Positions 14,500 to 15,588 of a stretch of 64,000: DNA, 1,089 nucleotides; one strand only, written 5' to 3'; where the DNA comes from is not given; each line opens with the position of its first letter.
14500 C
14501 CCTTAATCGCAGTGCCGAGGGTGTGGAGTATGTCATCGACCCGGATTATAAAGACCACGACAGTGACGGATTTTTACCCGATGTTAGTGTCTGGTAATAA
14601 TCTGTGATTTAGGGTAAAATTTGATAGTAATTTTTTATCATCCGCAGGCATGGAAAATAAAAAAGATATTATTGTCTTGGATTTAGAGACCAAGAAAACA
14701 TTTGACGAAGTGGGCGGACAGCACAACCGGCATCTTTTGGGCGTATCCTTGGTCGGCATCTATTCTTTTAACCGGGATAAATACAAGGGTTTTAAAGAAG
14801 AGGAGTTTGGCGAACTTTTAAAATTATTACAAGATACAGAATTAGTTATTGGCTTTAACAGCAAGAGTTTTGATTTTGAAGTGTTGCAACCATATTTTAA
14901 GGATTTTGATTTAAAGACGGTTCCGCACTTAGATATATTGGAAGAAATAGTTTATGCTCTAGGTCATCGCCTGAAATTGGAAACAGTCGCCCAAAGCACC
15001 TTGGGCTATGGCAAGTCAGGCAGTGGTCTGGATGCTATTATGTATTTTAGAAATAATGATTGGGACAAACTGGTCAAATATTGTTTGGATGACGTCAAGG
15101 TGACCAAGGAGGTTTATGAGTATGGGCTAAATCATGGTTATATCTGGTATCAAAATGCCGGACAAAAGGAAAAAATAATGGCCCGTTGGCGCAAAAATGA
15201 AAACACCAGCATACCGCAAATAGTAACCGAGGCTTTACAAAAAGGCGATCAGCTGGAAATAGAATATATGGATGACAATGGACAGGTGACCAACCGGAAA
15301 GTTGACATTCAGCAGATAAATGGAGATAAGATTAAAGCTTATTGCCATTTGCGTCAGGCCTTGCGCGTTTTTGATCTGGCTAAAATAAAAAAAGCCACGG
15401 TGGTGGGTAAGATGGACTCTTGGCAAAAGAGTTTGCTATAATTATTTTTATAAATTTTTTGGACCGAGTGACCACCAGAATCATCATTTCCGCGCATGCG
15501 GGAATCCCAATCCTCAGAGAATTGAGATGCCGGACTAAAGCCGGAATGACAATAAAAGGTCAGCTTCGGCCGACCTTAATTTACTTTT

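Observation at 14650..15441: DEDD 3'-5' exonuclease fused to a WYL-like sensor domain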

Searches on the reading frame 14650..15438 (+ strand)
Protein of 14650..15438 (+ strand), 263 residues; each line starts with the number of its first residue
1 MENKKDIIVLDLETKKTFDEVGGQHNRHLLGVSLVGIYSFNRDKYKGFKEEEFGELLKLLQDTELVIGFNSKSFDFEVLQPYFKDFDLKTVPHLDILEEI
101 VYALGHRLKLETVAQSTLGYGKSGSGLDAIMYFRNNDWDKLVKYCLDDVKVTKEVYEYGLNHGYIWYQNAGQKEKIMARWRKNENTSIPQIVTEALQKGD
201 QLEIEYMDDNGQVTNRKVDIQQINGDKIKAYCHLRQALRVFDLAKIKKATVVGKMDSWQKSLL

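Call 3: search_protein_families(library=pfam, proteins=[window:14650-15438:+], max_evalue=10)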
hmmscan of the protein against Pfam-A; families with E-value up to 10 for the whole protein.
window:14650-15438:+ (263 aa): 4 families
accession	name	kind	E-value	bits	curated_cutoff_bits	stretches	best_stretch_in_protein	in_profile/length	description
PF13482.12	RNase_H_2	-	2.5e-11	44.2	22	1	32-158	17-163/165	RNase_H superfamily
PF13280.12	WYL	-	1.5e-05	25.3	21.8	1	191-251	5-70/70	WYL domain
PF10108.15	DNA_pol_B_exo2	-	0.0014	18.8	24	1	93-156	105-170/213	Predicted 3'-5' exonuclease related to the exonuclease domain of PolB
PF15935.10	RnlA_toxin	-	0.17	12.6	27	0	194-238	20-65/87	RNase LS, bacterial toxin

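Call 4: search_protein_families(library=ncbifam, proteins=[window:14650-15438:+], max_evalue=10)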
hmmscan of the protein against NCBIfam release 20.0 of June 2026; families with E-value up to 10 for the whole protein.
window:14650-15438:+ (263 aa): 0 families

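Call 5: search_solved_structures(query=window:14650-15438:+, max_evalue=10, show_alignments=3)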
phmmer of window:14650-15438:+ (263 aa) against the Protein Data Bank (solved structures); distinct sequences matched with E-value up to 10: 3.
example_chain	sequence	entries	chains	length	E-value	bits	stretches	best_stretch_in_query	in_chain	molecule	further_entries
2jz2_A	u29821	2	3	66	0.056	15.9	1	128-162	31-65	Ssl0352 protein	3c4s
7tb5_A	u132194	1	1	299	0.19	14.1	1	185-254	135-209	WYL domain-containing protein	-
6sj9_A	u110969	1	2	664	0.57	12.6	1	191-250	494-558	Proteasome accessory factor B/C (PafBC)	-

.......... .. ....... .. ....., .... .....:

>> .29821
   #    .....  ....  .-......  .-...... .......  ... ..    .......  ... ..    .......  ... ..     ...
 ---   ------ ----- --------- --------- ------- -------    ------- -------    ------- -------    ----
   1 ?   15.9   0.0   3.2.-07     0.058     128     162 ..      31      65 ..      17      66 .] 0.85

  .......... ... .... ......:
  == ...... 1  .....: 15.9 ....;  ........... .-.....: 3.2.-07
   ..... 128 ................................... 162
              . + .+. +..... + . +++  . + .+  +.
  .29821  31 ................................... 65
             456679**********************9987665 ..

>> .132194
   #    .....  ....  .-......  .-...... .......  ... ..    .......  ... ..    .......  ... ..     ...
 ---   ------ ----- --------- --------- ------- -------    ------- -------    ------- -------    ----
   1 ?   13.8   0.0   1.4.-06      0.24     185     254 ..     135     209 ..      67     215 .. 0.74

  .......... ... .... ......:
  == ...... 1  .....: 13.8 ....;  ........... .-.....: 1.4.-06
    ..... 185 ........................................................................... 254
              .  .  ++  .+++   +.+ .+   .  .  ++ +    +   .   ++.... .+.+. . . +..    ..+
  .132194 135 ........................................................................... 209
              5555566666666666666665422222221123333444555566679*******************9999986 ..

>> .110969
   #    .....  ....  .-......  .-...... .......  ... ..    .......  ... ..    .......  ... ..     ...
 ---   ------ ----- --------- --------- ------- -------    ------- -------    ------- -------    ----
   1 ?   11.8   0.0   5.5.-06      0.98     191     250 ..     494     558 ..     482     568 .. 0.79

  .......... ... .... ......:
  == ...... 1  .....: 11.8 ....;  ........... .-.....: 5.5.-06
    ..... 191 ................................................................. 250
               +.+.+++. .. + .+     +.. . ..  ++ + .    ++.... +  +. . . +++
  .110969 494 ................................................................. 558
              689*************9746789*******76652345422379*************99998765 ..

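Call 6: find_homologous_proteins(query=window:14650-15438:+, max_evalue=0.001)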
Query window:14650-15438:+ (263 aa): 1098 proteins with E <= 0.001 among 1666 candidates; the best 120 are listed.
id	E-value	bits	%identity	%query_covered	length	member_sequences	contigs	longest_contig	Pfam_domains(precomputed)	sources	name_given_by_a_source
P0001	1.1e-172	590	100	100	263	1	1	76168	PF13482.13,PF13280.13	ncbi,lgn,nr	ncbi:MAG: hypothetical protein C3F02_01320 [Parcubacteria group bacterium]|nr:MAG: hypothetical prot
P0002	1.2e-148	511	83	100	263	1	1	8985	PF13482.13,PF13280.13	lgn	-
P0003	1.7e-147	508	84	100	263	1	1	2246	PF13482.13,PF13280.13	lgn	-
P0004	1.6e-146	504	83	100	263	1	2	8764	PF13482.13,PF13280.13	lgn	-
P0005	3.6e-145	500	82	100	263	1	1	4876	PF13482.13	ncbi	-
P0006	7.2e-145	499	82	100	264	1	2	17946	PF13482.13,PF13280.13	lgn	-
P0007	3.4e-137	474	77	99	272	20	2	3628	PF13482.13,PF13280.13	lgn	-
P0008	2.2e-134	465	78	98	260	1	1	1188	PF13482.13,PF13280.13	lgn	-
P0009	1.3e-133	462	76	98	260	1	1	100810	PF13482.13,PF13280.13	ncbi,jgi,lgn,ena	ncbi:MAG: ribonuclease H-like domain-containing protein [Patescibacteria group bacterium]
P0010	1.6e-133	462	78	99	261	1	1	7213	PF13482.13,PF13280.13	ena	-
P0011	3.0e-133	461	76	100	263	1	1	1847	PF13482.13,PF13280.13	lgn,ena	-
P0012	3.3e-133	461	76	99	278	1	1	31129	PF13482.13,PF13280.13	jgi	-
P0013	6.6e-133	460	76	99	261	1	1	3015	PF13482.13,PF13280.13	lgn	-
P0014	7.9e-133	460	77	99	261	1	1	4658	PF13482.13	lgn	-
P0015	8.0e-133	460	76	98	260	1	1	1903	PF13482.13,PF13280.13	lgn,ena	-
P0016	2.8e-132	458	75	100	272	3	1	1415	PF13482.13,PF13280.13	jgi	-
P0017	3.8e-132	457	77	98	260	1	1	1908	PF13482.13,PF13280.13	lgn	-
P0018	2.1e-131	455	75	100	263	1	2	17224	PF13482.13,PF13280.13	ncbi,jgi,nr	ncbi:MAG: hypothetical protein C4543_01055 [Ignavibacteriales bacterium]|nr:MAG: hypothetical protei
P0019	5.2e-131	454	76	98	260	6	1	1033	PF13482.13,PF13280.13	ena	-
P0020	1.6e-130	452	75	99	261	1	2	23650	PF13482.13,PF13280.13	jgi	jgi:hypothetical protein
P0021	2.1e-130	452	74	99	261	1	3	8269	PF13482.13,PF13280.13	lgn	-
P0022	2.2e-130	452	75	98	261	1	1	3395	PF13482.13,PF13280.13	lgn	-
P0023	3.4e-130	451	75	99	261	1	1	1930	PF13482.13,PF13280.13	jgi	jgi:hypothetical protein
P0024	8.6e-130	450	75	98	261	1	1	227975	PF13482.13,PF13280.13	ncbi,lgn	-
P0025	1.5e-129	449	74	100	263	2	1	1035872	PF13482.13,PF13280.13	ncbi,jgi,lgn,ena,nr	ncbi:ribonuclease H-like domain-containing protein [Patescibacteria group bacterium]|nr:ribonuclease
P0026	1.7e-129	449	75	100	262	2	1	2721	PF13482.13,PF13280.13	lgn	-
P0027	2.1e-129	448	74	99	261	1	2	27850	PF13482.13,PF13280.13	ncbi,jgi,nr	ncbi:hypothetical protein C4566_00115 [Candidatus Parcubacteria bacterium]|nr:MAG: hypothetical prot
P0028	2.2e-129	448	73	100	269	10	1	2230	PF13482.13,PF13280.13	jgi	jgi:DEAD/DEAH box helicase domain-containing protein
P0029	4.0e-129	447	74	99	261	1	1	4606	PF13482.13,PF13280.13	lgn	-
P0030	4.4e-129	447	74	98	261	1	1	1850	PF13482.13,PF13280.13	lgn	-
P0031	5.8e-129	447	76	98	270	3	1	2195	PF13482.13,PF13280.13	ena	-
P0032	8.1e-129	446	74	100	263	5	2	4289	PF13482.13,PF13280.13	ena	-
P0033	2.7e-128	445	74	99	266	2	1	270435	PF13482.13,PF13280.13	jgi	-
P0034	2.9e-128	445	74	98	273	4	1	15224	PF13482.13,PF13280.13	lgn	-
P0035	3.5e-128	444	73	100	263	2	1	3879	PF13482.13,PF13280.13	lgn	-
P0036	4.2e-128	444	74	100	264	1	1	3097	PF13482.13,PF13280.13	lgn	-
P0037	7.5e-128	443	74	100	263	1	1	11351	PF13482.13,PF13280.13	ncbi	-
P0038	1.1e-127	443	71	100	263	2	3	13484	PF13482.13,PF13280.13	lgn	-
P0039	1.4e-127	442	75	99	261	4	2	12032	PF13482.13,PF13280.13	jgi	-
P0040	6.2e-127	440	73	99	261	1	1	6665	PF13482.13,PF13280.13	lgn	-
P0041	6.3e-127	440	73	100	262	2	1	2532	PF13482.13,PF13280.13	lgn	-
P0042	1.9e-126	439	73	98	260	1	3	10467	PF13482.13,PF13280.13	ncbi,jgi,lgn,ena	-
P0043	2.1e-126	438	71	100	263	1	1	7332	PF13482.13,PF13280.13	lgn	-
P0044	4.1e-126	438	75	98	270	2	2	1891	PF13482.13,PF13280.13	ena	-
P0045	7.2e-126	437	72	100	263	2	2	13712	PF13482.13,PF13280.13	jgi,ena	-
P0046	9.0e-126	436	72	100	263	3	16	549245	PF13482.13,PF13280.13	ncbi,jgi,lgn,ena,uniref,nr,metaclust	ncbi:MAG: hypothetical protein A2406_03660 [Candidatus Komeilibacteria bacterium RIFOXYC1_FULL_37_11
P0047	1.5e-125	436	73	100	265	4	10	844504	PF13482.13,PF13280.13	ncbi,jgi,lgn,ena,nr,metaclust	ncbi:hypothetical protein HOB10_04855 [Candidatus Parcubacteria bacterium]|jgi:hypothetical protein|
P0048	2.9e-125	435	72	98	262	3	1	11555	PF13482.13,PF13280.13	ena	-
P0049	5.7e-125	434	71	100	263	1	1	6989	PF13482.13,PF13280.13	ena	-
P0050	1.2e-124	433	71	100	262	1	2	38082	PF13482.13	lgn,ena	-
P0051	1.2e-124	433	71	100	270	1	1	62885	PF13482.13,PF13280.13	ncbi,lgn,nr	ncbi:MAG: ribonuclease H-like domain-containing protein [Patescibacteria group bacterium]|nr:ribonuc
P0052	2.3e-124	432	72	98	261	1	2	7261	PF13482.13,PF13280.13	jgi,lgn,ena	-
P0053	3.0e-124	431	72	99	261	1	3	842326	PF13482.13,PF13280.13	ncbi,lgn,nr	ncbi:ribonuclease H-like domain-containing protein [Candidatus Nomurabacteria bacterium]|nr:ribonucl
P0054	7.3e-124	430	70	100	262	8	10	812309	PF13482.13,PF13280.13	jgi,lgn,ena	-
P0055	9.7e-124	430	70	99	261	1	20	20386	PF13482.13,PF13280.13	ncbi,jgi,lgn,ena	jgi:hypothetical protein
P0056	3.3e-123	428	70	100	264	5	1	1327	PF13482.13,PF13280.13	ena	-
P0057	5.3e-123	427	70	99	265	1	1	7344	PF13482.13,PF13280.13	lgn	-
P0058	5.8e-123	427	69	100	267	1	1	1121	PF13482.13,PF13280.13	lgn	-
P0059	8.3e-123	427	73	98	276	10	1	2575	PF13482.13,PF13280.13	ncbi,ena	-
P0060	1.0e-122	426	72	98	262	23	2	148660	PF13482.13,PF13280.13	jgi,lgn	jgi:DNA polymerase III epsilon subunit-like protein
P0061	3.0e-122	425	70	99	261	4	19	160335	PF13482.13,PF13280.13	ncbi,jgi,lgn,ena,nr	ncbi:WYL domain-containing protein [bacterium]|jgi:DEAD/DEAH box helicase domain-containing protein|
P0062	1.4e-121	423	70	99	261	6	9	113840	PF13482.13,PF13280.13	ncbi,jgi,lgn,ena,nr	ncbi:hypothetical protein HON36_00165 [Candidatus Parcubacteria bacterium]|jgi:DEAD/DEAH box helicas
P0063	2.0e-121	422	70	100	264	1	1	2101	PF13482.13,PF13280.13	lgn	-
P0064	1.7e-120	419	69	100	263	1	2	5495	PF13482.13,PF13280.13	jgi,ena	-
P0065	1.1e-119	417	71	99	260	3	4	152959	PF13482.13,PF13280.13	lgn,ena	-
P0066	1.7e-119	416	68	100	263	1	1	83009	PF13482.13,PF13280.13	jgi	jgi:hypothetical protein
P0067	7.6e-119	414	69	98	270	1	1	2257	PF13482.13,PF13280.13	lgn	-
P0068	2.6e-118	412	69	99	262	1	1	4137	PF13482.13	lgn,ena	-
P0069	4.2e-118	411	70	99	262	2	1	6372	PF13482.13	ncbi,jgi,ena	-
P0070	5.2e-118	411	70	99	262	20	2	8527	PF13482.13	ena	-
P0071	3.4e-117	408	69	98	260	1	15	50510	PF13482.13,PF13280.13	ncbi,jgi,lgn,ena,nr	ncbi:hypothetical protein HOD19_03710 [bacterium]|jgi:hypothetical protein|nr:hypothetical protein [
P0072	5.5e-117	408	68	99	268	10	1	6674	PF13482.13,PF13280.13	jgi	-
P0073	7.6e-117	407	69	99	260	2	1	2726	PF13482.13,PF13280.13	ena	-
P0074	1.5e-116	406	69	99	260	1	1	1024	PF13482.13,PF13280.13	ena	-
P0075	2.2e-116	406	69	98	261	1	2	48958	PF13482.13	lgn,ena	-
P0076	3.8e-116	405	69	99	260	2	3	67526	PF13482.13,PF13280.13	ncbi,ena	-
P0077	3.0e-115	402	70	98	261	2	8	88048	PF13482.13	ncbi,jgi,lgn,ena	-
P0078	1.8e-114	399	68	98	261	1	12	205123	PF13482.13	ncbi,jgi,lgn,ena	-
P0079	8.6e-113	394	66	98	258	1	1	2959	PF13482.13,PF13280.13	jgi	jgi:hypothetical protein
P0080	1.8e-112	393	66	98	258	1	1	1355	PF13482.13,PF13280.13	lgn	-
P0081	1.6e-111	390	67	98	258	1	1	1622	PF13482.13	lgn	-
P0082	4.9e-111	388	67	99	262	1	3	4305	PF13482.13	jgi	jgi:hypothetical protein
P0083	2.0e-110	386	66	98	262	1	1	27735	PF13482.13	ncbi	-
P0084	3.4e-110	385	66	98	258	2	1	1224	PF13482.13,PF13280.13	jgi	jgi:hypothetical protein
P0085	5.8e-110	385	66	98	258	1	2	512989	PF13482.13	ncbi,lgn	-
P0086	1.5e-109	383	65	98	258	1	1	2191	PF13482.13,PF13280.13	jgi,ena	-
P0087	4.3e-108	378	63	98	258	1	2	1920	PF13482.13,PF13280.13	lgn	-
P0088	3.7e-107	375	64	98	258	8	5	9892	PF13482.13,PF13280.13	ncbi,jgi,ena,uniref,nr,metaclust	ncbi:MAG: hypothetical protein A3B31_00830 [Candidatus Komeilibacteria bacterium RIFCSPLOWO2_01_FULL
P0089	4.7e-107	375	64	98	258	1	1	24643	PF13482.13,PF13280.13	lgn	-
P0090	8.9e-107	374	63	100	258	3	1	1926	PF13482.13,PF13280.13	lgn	-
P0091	1.2e-106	374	64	98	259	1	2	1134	PF13482.13,PF13280.13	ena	-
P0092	1.5e-106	373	63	98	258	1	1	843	PF13482.13,PF13280.13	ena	-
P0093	1.8e-106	373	65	98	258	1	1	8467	PF13482.13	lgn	-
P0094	2.5e-105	369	62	98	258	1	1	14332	PF13482.13,PF13280.13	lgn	-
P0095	4.9e-105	368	63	98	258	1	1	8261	PF13482.13,PF13280.13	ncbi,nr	ncbi:MAG: ribonuclease H-like domain-containing protein [Candidatus Komeilibacteria bacterium]|nr:ri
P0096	1.1e-103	364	61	98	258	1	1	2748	PF13482.13,PF13280.13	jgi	-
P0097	1.8e-102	360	62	98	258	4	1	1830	PF13482.13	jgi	-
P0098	8.0e-101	355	62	98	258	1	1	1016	PF13482.13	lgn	-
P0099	1.9e-100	353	59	98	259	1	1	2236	PF13482.13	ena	-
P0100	3.4e-100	353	60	98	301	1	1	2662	PF13482.13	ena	-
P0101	3.5e-100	353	59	98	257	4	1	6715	PF13482.13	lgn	-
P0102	9.4e-100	351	60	98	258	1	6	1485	PF13482.13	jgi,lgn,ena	-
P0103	2.7e-98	346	59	98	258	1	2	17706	PF13482.13,PF13280.13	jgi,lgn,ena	-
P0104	5.1e-98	345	60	98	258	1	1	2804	PF13482.13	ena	-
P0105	1.6e-97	344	59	97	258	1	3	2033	PF13482.13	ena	-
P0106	1.7e-97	344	60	98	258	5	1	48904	PF13482.13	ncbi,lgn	-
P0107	2.6e-97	343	58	98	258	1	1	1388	PF13482.13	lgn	-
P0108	3.7e-97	343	59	98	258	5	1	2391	PF13482.13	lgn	-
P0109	4.7e-96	339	58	98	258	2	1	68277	PF13482.13,PF13280.13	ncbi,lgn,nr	ncbi:MAG: ribonuclease H-like domain-containing protein [Candidatus Komeilibacteria bacterium]|nr:ri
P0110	1.4e-95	337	59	98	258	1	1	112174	PF13482.13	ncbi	ncbi:MAG: ribonuclease H-like domain-containing protein [Candidatus Komeilibacteria bacterium]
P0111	2.2e-95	337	59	98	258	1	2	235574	PF13482.13,PF13280.13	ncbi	-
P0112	2.3e-95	337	59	98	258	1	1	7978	PF13482.13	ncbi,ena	-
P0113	5.6e-95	336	57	98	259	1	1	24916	PF13482.13,PF13280.13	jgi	jgi:hypothetical protein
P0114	6.4e-95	335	58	99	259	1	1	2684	PF13482.13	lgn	-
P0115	9.1e-95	335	58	97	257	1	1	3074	PF13482.13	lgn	-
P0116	2.1e-94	334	57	98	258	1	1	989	PF13482.13,PF13280.13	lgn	-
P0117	2.7e-94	333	57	97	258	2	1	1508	PF13482.13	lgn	-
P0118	3.8e-94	333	57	98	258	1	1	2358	PF13482.13,PF13280.13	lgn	-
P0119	4.4e-94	333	58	98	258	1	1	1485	PF13482.13,PF13280.13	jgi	jgi:hypothetical protein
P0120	4.4e-94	333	56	98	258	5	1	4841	PF13482.13,PF13280.13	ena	-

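Call 7: search_protein_families(library=padloc, proteins=[window:14650-15438:+], max_evalue=1)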
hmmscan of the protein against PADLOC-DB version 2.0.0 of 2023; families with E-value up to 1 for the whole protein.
window:14650-15438:+ (263 aa): 2 families
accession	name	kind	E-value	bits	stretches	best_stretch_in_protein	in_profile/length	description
PDLC01457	WYL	-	3.3e-10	37.9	1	178-252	116-194/229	"CAS-I,CAS-II,CAS-III,CAS-IV,CAS-V,CAS-VI; associated_signaling"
PDLC03787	RTasWYL-YodC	-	4.7e-09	33.8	1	177-252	270-350/354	DRT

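Call 8: search_protein_families(library=phrogs, proteins=[window:14650-15438:+], max_evalue=1)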
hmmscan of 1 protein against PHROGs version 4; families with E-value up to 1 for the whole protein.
window:14650-15438:+ (263 aa): 11 families
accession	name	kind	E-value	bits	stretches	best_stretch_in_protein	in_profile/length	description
phrog_403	-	DNA, RNA and nucleotide metabolism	2.2e-14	54.1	1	2-188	62-277/321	DNA polymerase exonuclease subunit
phrog_6785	-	unknown function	9.4e-13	48.7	1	182-250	18-88/396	-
phrog_17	-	DNA, RNA and nucleotide metabolism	4.9e-08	32.4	1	3-158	668-823/1445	DNA polymerase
phrog_1252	-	DNA, RNA and nucleotide metabolism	0.00011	21.9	2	7-86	54-124/663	DNA polymerase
phrog_2062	-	DNA, RNA and nucleotide metabolism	0.00014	21.6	1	93-154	263-324/502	DNA polymerase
phrog_8498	-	unknown function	0.00043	21.2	1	187-247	4-64/205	-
phrog_192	-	DNA, RNA and nucleotide metabolism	0.00061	20.2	1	50-199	175-309/397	DNA polymerase exonuclease subunit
phrog_262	-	DNA, RNA and nucleotide metabolism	0.0048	16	1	105-155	274-324/856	DNA polymerase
phrog_2561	-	DNA, RNA and nucleotide metabolism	0.057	14.6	1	203-249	6-52/167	DNA ligase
phrog_13105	-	unknown function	0.084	13.4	1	187-253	147-216/239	-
phrog_12287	-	unknown function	0.12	13.5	1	130-163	2-35/101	-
